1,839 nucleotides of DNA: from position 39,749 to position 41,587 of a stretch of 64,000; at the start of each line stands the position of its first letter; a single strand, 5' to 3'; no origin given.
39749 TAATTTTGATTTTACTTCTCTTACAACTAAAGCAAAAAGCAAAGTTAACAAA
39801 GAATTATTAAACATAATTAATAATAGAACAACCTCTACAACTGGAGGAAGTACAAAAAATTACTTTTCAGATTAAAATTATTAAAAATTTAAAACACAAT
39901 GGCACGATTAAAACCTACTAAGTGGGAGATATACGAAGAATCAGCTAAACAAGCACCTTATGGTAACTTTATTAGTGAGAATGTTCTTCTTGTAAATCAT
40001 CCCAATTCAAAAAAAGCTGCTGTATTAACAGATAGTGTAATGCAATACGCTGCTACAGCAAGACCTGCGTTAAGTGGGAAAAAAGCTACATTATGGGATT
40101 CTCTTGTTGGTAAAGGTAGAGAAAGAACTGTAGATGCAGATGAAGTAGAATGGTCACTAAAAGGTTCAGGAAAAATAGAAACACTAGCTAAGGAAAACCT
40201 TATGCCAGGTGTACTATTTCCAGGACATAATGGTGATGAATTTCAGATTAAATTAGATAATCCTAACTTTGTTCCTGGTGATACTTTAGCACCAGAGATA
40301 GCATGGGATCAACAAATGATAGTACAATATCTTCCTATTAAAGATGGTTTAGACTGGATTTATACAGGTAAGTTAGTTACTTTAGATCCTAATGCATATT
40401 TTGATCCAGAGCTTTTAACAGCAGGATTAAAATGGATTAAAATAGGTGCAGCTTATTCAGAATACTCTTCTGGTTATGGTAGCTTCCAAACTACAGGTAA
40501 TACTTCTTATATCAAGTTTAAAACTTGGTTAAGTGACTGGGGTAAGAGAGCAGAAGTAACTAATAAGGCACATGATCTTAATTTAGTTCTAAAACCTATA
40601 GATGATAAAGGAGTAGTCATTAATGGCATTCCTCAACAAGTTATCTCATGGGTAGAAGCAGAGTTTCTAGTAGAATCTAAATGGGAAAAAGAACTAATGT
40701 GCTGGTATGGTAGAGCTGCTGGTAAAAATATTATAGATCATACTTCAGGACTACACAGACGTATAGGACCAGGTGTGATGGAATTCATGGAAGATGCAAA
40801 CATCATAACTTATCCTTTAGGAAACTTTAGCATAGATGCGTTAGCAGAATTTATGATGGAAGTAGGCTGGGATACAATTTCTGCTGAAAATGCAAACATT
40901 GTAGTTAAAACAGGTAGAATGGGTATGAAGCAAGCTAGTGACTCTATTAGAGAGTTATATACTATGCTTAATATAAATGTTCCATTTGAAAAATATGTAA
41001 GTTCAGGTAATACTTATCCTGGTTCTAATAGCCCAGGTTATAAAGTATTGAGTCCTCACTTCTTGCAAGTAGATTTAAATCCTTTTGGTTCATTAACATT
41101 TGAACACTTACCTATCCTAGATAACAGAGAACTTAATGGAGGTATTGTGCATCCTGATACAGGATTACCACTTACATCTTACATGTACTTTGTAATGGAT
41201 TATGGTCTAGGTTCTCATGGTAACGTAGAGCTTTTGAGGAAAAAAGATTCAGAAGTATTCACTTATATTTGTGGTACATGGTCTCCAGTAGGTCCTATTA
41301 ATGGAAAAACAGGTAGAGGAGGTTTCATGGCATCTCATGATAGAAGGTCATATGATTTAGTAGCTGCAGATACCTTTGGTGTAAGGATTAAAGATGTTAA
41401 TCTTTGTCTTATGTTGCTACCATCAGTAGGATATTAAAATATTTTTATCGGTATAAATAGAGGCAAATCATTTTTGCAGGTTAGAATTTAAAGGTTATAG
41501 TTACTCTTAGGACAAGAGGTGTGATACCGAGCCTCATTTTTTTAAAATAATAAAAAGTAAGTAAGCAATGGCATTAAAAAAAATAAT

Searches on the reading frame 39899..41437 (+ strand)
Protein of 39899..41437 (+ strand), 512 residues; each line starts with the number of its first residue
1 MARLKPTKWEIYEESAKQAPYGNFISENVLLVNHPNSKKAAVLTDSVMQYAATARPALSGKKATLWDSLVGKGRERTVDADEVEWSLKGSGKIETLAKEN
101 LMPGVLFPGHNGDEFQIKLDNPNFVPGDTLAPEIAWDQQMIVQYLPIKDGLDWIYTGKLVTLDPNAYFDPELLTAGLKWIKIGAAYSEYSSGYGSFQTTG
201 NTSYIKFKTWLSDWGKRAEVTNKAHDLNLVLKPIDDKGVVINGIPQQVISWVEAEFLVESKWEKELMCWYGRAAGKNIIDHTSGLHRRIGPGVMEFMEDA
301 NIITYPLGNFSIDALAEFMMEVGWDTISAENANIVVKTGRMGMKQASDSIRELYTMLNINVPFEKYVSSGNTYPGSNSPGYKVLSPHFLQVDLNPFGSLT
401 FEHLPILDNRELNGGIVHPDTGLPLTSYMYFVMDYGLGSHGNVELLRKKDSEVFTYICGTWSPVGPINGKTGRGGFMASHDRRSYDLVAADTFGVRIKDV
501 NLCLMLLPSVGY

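Call 15: search_protein_families(library=phrogs, proteins=[window:39899-41437:+], max_evalue=0.00001)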
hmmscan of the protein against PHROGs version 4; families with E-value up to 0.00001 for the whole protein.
window:39899-41437:+ (512 aa): 1 family
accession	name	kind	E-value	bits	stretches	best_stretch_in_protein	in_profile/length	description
phrog_11589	-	head and packaging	1.8e-49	169.5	1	68-509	59-493/495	major head protein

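Call 16: search_dna_similar(query=window:39899-41437:+, collection=phages, mode=protein, max_rows=25)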
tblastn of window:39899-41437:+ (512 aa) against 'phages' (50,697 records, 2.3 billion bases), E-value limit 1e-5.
Records with a match: 51; places in all: 51; records where one place covers at least 80% of the query: 37.
Best place of each record, by identity: <60% 51.
By first word of the organism name: Flavobacterium 29; uncultured 19; Azobacteroides 2; Bacteriophage 1.
By host as written in the record: - 20; Flavobacterium psychrophilum 950106-1/1 12; Flavobacterium psychrophilum 020612-2/1 3; Flavobacterium psychrophilum strain FPS-D10 3; Flavobacterium psychrophilum FPS-D15 2; Flavobacterium psychrophilum FPS-D10 2; Flavobacterium psychrophilum strain FPS-D15 2; Candidatus Azobacteroides pseudotrichonymphae 2; and 5 more.
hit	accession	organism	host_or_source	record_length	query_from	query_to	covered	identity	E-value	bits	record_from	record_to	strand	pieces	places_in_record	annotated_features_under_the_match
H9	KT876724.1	Flavobacterium phage FpV4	Flavobacterium psychrophilum 950106-1/1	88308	68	509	86%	27.8%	1e-36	150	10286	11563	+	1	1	hypothetical protein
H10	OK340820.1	Flavobacterium phage FpV4-1.1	Flavobacterium psychrophilum 020612-2/1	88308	68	509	86%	27.8%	1e-36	150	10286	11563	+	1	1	record has no annotation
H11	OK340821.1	Flavobacterium phage FpV4-1.2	Flavobacterium psychrophilum 020612-2/1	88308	68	509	86%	27.8%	1e-36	150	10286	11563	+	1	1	record has no annotation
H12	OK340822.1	Flavobacterium phage FpV4-1.3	Flavobacterium psychrophilum 020612-2/1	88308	68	509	86%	27.8%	1e-36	150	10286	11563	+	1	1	record has no annotation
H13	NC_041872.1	Flavobacterium phage FpV4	Flavobacterium psychrophilum 950106-1/1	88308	68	509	86%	27.8%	1e-36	150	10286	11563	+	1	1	major head protein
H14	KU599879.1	Flavobacterium phage Fpv3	Flavobacterium psychrophilum 950106-1/1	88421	68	509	86%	27.8%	1e-36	150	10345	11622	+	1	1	hypothetical protein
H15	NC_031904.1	Flavobacterium phage Fpv3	Flavobacterium psychrophilum 950106-1/1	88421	68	509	86%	27.8%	1e-36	150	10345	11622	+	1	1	major head protein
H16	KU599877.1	Flavobacterium phage Fpv1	Flavobacterium psychrophilum 950106-1/1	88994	68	509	86%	27.8%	1e-36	150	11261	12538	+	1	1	hypothetical protein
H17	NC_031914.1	Flavobacterium phage Fpv1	Flavobacterium psychrophilum 950106-1/1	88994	68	509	86%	27.8%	1e-36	150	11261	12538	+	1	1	major head protein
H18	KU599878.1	Flavobacterium phage Fpv2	Flavobacterium psychrophilum 950106-1/1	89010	68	509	86%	27.8%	1e-36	150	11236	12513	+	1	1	hypothetical protein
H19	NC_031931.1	Flavobacterium phage Fpv2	Flavobacterium psychrophilum 950106-1/1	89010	68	509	86%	27.8%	1e-36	150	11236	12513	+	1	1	major head protein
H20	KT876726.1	Flavobacterium phage FpV21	Flavobacterium psychrophilum 950106-1/1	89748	68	509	86%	27.8%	1e-36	150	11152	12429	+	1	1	hypothetical protein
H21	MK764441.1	Flavobacterium phage FPSV-F12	Flavobacterium psychrophilum 950106-1/1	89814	68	509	86%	27.8%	1e-36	150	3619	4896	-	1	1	hypothetical protein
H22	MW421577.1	Flavobacterium phage FPSV-S30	Flavobacterium psychrophilum strain ...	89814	68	509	86%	27.8%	1e-36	150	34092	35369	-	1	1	record has no annotation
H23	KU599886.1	Flavobacterium phage Fpv20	Flavobacterium psychrophilum 950106-1/1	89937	68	509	86%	27.8%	1e-36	150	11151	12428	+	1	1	hypothetical protein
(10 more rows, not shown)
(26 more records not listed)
